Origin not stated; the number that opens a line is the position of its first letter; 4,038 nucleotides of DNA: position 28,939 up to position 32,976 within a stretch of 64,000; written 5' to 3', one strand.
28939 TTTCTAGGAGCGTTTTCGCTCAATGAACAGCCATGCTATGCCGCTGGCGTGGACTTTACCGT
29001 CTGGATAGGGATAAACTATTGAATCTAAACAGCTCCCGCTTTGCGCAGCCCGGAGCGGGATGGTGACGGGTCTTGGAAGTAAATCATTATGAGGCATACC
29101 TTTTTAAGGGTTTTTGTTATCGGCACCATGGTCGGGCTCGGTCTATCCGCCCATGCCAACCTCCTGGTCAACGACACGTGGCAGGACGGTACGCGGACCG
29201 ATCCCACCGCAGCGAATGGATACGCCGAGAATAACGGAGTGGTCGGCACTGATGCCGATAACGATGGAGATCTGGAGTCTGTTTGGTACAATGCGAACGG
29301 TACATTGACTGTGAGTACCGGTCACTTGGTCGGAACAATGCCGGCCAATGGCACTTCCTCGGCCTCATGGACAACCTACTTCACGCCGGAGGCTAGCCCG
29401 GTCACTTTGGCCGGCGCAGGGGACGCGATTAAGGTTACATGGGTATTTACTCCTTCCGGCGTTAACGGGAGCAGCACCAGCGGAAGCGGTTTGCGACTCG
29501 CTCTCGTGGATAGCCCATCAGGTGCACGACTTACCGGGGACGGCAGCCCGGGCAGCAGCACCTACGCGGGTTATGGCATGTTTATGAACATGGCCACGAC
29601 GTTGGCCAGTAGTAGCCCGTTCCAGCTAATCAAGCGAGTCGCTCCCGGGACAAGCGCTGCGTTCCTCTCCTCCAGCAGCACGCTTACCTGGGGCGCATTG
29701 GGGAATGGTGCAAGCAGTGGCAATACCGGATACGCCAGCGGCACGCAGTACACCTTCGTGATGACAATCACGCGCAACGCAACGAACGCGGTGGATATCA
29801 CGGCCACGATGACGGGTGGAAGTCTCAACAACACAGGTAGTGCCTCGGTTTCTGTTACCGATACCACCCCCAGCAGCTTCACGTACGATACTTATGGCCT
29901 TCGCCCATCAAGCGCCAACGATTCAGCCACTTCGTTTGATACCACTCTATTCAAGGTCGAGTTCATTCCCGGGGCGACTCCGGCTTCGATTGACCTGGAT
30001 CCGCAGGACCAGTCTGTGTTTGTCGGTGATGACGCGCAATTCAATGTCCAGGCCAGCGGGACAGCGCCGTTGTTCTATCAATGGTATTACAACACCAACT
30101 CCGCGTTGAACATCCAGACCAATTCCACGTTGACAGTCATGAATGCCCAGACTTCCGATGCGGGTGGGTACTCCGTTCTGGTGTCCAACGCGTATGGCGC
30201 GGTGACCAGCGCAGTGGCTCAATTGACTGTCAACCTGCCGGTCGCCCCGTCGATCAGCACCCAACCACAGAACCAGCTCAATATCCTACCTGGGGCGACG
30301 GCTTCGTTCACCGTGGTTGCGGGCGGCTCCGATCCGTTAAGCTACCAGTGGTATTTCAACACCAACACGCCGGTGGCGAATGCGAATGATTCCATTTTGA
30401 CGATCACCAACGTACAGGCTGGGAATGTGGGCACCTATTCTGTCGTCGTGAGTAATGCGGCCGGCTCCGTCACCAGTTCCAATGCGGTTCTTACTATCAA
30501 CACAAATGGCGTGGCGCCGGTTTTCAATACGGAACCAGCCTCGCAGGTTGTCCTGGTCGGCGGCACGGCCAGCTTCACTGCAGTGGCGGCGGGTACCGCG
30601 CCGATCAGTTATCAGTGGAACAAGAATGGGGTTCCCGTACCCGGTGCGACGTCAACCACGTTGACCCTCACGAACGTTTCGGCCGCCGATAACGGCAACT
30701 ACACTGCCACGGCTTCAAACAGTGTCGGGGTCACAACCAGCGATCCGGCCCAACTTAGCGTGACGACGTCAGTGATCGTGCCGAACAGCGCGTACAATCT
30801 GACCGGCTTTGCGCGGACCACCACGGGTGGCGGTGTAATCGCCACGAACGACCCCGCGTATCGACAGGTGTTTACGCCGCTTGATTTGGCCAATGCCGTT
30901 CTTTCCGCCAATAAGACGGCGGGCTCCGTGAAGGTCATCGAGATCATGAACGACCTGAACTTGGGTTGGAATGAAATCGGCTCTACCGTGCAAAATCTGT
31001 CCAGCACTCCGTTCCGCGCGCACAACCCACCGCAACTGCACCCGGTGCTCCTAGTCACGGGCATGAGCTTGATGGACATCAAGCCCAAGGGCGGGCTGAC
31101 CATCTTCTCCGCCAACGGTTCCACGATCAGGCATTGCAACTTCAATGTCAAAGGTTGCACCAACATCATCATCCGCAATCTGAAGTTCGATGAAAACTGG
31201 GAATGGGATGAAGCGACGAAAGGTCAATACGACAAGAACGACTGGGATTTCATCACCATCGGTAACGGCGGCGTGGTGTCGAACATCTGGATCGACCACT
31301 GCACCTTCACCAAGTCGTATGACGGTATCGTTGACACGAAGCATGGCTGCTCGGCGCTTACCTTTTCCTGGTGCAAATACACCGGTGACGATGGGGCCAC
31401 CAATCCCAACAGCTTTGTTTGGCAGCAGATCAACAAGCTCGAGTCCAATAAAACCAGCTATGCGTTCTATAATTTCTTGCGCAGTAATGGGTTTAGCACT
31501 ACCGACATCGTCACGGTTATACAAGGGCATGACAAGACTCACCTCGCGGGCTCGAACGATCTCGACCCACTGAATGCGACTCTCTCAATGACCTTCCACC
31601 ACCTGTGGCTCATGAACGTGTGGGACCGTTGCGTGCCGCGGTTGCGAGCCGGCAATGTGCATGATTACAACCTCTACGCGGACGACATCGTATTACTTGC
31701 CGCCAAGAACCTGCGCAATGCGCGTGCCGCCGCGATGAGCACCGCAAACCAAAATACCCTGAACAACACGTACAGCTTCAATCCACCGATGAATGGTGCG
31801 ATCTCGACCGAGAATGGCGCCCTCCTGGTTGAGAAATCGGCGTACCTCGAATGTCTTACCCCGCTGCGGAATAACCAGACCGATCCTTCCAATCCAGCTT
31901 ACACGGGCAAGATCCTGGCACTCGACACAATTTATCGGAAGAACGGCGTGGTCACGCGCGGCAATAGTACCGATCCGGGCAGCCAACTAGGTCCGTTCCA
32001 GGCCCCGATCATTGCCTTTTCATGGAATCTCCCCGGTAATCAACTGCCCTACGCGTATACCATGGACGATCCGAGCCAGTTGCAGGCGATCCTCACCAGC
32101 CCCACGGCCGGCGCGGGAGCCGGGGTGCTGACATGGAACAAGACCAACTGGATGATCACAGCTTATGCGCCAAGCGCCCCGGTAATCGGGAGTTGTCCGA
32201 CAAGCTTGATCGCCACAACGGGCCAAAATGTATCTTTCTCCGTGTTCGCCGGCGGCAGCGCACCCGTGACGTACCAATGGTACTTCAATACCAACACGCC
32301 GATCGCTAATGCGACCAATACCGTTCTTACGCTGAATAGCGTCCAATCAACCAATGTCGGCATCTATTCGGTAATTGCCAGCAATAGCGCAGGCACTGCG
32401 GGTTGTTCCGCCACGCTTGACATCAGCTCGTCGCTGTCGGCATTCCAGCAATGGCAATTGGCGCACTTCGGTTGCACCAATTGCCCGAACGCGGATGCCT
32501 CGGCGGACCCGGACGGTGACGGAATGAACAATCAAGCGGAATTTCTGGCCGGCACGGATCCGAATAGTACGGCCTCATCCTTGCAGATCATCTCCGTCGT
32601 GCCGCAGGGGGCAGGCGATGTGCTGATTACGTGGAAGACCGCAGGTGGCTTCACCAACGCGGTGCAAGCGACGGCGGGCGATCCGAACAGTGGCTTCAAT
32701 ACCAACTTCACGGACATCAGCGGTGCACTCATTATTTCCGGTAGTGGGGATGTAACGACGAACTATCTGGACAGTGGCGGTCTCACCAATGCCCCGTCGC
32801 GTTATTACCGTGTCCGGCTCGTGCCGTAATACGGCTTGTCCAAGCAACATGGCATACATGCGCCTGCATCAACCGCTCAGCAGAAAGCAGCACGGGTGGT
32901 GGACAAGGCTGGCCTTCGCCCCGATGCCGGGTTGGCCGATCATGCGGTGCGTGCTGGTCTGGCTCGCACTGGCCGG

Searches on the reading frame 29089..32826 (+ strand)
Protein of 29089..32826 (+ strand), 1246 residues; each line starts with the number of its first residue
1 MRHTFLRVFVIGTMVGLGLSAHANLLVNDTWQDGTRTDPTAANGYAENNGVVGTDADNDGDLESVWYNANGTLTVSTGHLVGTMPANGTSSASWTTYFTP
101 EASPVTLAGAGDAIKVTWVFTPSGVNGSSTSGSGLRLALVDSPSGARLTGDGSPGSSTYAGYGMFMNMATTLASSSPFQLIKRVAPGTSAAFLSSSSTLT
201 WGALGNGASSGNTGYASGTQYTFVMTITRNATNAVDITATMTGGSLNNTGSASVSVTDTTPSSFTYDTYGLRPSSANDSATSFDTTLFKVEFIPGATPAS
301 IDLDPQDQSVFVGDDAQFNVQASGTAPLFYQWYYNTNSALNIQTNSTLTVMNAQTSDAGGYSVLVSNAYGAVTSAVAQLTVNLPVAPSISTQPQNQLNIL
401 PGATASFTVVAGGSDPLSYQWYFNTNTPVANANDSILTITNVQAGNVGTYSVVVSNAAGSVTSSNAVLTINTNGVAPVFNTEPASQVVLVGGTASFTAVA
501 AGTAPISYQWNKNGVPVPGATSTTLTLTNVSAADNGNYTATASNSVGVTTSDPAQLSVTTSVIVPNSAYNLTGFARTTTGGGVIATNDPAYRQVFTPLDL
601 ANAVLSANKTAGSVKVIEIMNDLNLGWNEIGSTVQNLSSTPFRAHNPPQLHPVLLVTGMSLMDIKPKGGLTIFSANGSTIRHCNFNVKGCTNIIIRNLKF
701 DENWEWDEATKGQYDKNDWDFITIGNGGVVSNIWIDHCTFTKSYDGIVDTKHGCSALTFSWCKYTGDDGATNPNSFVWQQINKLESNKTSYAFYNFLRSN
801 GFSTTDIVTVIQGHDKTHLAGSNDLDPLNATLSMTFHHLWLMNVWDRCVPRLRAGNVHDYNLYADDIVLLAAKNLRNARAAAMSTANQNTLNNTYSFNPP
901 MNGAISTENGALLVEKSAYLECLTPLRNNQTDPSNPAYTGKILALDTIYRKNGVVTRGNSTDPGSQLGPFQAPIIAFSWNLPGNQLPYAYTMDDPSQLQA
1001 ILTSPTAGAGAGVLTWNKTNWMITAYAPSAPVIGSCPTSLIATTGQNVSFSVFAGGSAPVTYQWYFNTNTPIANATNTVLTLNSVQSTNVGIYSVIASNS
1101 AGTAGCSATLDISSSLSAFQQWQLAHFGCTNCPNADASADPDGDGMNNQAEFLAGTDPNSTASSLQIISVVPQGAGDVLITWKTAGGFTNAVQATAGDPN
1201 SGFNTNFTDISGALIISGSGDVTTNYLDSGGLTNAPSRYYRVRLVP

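Call 9: search_protein_families(library=pfam, proteins=[window:29089-32826:+], max_evalue=0.1)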
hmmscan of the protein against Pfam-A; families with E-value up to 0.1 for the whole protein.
window:29089-32826:+ (1246 aa): 7 families
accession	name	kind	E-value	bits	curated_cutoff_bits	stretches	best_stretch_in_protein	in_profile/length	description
PF13927.12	Ig_3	-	2.9e-42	143.5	30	4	477-544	2-78/78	Immunoglobulin domain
PF07679.22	I-set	-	2.7e-40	136.7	23.7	4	477-552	1-85/90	Immunoglobulin I-set domain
PF13895.12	Ig_2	-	1.5e-21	76.9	27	4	483-558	8-79/79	Immunoglobulin domain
PF00047.31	ig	-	2.5e-10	41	21.8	1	485-551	2-79/81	Immunoglobulin domain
PF07686.23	V-set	-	2.8e-07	31.1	26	0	342-381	69-108/109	Immunoglobulin V-set domain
PF18884.5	TSP3_bac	-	0.00074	19.7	25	1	1140-1160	1-21/22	Bacterial TSP3 repeat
PF16706.11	Izumo-Ig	-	0.045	14.1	26.7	0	421-456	35-70/88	Izumo-like Immunoglobulin domain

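Call 10: search_protein_families(library=ncbifam, proteins=[window:29089-32826:+], max_evalue=0.1)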
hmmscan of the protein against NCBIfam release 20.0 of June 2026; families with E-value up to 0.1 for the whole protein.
window:29089-32826:+ (1246 aa): 1 family
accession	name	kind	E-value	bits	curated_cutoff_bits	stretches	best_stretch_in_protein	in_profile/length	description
NF042425.1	Amuc_1099_fam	equivalog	0.0034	17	50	1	1138-1163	127-152/321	Amuc_1099 family pilus-like system protein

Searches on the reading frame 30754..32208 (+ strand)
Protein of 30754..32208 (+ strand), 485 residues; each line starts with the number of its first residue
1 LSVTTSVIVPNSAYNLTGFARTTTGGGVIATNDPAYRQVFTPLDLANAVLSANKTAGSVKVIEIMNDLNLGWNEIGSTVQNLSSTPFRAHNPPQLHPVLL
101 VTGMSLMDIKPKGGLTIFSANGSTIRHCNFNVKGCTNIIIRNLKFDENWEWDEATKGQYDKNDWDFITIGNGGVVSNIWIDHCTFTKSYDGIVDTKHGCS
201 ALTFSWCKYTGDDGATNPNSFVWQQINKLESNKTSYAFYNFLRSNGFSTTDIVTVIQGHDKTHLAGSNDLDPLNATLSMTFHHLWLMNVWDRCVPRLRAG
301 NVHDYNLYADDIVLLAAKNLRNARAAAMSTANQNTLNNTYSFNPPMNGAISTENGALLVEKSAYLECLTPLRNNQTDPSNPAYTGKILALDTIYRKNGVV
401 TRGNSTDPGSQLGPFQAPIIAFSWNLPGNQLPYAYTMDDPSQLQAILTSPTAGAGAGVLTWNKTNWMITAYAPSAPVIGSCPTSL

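Call 75: search_solved_structures(query=window:30754-32208:+, max_evalue=0.001)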
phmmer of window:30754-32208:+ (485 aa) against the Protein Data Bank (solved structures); distinct sequences matched with E-value up to 0.001: 4.
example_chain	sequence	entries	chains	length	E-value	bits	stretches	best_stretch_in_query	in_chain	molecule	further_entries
5gt5_A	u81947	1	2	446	3.5e-132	445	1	10-471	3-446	Pectate lyase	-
3zsc_A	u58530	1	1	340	2.4e-14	56.3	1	108-210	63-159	PECTATE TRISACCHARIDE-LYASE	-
1vbl_A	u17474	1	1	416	6e-10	41.8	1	246-310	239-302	pectate lyase 47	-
7xks_A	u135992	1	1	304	0.00086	21.5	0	84-210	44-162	Pectate lyase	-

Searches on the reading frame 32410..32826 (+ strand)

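Call 46: search_protein_families(library=pfam, proteins=[window:32410-32826:+], max_evalue=10)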
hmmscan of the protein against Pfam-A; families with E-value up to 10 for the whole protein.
window:32410-32826:+ (139 aa): 1 family
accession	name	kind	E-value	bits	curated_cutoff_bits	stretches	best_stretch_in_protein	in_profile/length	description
PF18884.5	TSP3_bac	-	2.1e-05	24.7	25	1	33-53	1-21/22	Bacterial TSP3 repeat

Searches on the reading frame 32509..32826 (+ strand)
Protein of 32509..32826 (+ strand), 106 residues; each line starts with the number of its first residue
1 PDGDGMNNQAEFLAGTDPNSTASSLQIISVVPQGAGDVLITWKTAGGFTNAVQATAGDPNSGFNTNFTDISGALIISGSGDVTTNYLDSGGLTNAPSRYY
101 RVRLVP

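Call 48: find_homologous_proteins(query=A4, max_evalue=0.001)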
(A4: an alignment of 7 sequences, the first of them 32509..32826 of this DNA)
Query A4 (7 sequences) (106 aa, profile of the alignment): 648 proteins with E <= 0.001 among 2625 candidates; the best 120 are listed.
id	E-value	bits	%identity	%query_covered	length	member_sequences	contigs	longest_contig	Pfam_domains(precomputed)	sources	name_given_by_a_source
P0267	1.2e-49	185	67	100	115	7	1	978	-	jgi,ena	jgi:hypothetical protein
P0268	8.2e-49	182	70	100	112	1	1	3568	-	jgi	jgi:hypothetical protein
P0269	1.1e-48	182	70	100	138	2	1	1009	-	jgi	jgi:hypothetical protein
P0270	2.3e-48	181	69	100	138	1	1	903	-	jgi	-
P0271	4.0e-48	180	65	100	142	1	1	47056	-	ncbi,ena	-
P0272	5.2e-48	180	67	100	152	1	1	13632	-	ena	-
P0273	1.4e-47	178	64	100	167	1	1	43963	-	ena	-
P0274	2.3e-47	178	63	100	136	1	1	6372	-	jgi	jgi:hypothetical protein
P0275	2.8e-47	177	67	100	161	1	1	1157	-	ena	-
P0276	6.8e-47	176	69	100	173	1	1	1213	-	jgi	jgi:hypothetical protein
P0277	9.3e-47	176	65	100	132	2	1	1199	-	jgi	jgi:hypothetical protein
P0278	1.6e-46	175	66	94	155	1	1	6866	-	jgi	jgi:hypothetical protein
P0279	2.3e-46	174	64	98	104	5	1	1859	-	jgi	jgi:hypothetical protein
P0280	2.7e-46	174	68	100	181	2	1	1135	PF00801.27,PF18911.7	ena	-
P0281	2.7e-46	174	68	95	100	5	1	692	-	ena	-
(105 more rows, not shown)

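Call 57: predict_structure(alignment_id=A5)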
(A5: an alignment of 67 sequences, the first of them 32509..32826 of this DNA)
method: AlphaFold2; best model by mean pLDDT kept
length: 106 residues; sequences in the alignment: 67
mean_pLDDT: 75.6   pTM: 0.65
mean pLDDT of the five models: 75.6, 74.7, 74.6, 74.0, 73.8
residues with pLDDT >= 90: 14; 70-90: 63; 50-70: 14; < 50: 15
segments of 3 or more residues with pLDDT < 50: 9-13, 15-23
pLDDT, mean of each block of 10 residues (from residue 1): 53 45 71 88 84 83 82 85 88 74 82
secondary structure, 60 per line:
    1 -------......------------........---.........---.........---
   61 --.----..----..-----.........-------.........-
elements in order: H8-13 E26-33 E37-45 E49-57 E81-89 E97-105
